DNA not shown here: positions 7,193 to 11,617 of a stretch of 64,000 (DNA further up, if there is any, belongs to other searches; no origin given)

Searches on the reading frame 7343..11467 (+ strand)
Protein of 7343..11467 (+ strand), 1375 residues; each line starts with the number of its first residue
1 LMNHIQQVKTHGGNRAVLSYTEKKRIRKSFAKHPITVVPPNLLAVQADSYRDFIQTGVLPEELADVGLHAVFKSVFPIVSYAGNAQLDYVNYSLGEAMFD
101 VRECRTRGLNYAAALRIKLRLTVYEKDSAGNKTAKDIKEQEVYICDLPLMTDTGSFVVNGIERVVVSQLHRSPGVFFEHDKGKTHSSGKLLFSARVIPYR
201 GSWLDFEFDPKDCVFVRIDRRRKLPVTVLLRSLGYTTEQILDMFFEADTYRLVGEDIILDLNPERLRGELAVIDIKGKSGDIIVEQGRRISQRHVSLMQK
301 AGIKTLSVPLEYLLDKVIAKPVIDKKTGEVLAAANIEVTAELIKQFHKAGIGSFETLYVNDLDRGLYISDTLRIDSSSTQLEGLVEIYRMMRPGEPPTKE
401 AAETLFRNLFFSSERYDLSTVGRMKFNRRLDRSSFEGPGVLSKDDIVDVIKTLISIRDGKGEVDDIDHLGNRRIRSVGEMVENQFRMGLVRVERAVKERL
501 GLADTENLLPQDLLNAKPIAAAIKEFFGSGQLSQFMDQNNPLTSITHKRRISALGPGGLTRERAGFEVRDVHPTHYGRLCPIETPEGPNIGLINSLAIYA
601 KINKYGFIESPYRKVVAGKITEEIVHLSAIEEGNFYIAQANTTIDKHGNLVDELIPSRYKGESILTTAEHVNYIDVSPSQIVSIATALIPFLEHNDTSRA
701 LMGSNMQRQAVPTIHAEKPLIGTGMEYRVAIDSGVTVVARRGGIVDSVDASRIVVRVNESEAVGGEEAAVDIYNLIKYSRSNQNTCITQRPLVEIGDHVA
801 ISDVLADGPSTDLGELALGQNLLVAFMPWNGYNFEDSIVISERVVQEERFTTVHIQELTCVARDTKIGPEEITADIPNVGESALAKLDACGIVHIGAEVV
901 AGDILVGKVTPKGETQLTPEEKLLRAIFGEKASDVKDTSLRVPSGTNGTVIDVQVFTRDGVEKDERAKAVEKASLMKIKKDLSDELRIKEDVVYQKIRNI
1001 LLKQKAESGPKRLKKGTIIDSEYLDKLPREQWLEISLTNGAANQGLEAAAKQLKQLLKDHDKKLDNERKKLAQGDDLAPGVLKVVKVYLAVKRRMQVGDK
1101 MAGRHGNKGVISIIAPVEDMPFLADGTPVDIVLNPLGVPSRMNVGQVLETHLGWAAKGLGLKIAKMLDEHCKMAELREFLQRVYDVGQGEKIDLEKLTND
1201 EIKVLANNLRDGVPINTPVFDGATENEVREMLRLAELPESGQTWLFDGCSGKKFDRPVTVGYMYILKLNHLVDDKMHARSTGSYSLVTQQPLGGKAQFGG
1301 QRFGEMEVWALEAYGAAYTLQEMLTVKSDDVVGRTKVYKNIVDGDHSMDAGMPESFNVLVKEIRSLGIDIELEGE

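Call 58: find_homologous_proteins(query=window:7343-11467:+, max_evalue=1e-100)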
Query window:7343-11467:+ (1375 aa): 8000 proteins with E <= 1e-100 among 8000 candidates; the best 120 are listed.
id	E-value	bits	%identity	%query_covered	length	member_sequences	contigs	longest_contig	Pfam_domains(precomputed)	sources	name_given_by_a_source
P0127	0.0e+0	3076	100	100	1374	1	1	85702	PF04565.22,PF04561.20,PF04560.26,PF10385.15,PF04563.21,PF00562.34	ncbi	ncbi:MAG: DNA-directed RNA polymerase subunit beta [bacterium]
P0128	0.0e+0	3073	100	100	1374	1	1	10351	PF04565.22,PF04561.20,PF04560.26,PF10385.15,PF04563.21,PF00562.34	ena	-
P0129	0.0e+0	2973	96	100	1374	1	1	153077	PF04565.22,PF04561.20,PF04560.26,PF10385.15,PF04563.21,PF00562.34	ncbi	ncbi:RNA polymerase subunit beta [Gammaproteobacteria bacterium]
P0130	0.0e+0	2910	94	100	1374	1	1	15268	PF04565.22,PF04561.20,PF04560.26,PF10385.15,PF04563.21,PF00562.34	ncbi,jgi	jgi:DNA-directed RNA polymerase subunit beta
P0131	0.0e+0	2894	93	100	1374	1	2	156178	PF04565.22,PF04561.20,PF04560.26,PF10385.15,PF04563.21,PF00562.34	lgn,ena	-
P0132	0.0e+0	2887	92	100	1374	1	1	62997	PF04565.22,PF04561.20,PF04560.26,PF10385.15,PF04563.21,PF00562.34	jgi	-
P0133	0.0e+0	2874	92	100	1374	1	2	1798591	PF04565.22,PF04561.20,PF04560.26,PF10385.15,PF04563.21,PF00562.34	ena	-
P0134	0.0e+0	2865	92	100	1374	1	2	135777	PF04565.22,PF04561.20,PF04560.26,PF10385.15,PF04563.21,PF00562.34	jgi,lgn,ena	-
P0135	0.0e+0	2787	89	100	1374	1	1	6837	PF04565.22,PF04561.20,PF04560.26,PF10385.15,PF04563.21,PF00562.34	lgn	-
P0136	0.0e+0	2771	89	100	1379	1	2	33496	PF04565.22,PF04561.20,PF04560.26,PF10385.15,PF04563.21,PF00562.34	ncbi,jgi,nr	ncbi:MAG: hypothetical protein ACD_21C00290G0004 [uncultured bacterium]|nr:MAG: hypothetical protein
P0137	0.0e+0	2734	88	100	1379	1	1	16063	PF04565.22,PF04561.20,PF04560.26,PF10385.15,PF04563.21,PF00562.34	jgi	jgi:DNA-directed RNA polymerase subunit beta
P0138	0.0e+0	2679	86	100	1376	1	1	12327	PF04565.22,PF04561.20,PF04560.26,PF10385.15,PF04563.21,PF00562.34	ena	-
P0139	0.0e+0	2675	86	100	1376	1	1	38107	PF04565.22,PF04561.20,PF04560.26,PF10385.15,PF04563.21,PF00562.34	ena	-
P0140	0.0e+0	2645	84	100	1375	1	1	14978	PF04565.22,PF04561.20,PF04560.26,PF10385.15,PF04563.21,PF00562.34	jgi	-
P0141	0.0e+0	2645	84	100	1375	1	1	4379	PF04565.22,PF04561.20,PF04560.26,PF10385.15,PF04563.21,PF00562.34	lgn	-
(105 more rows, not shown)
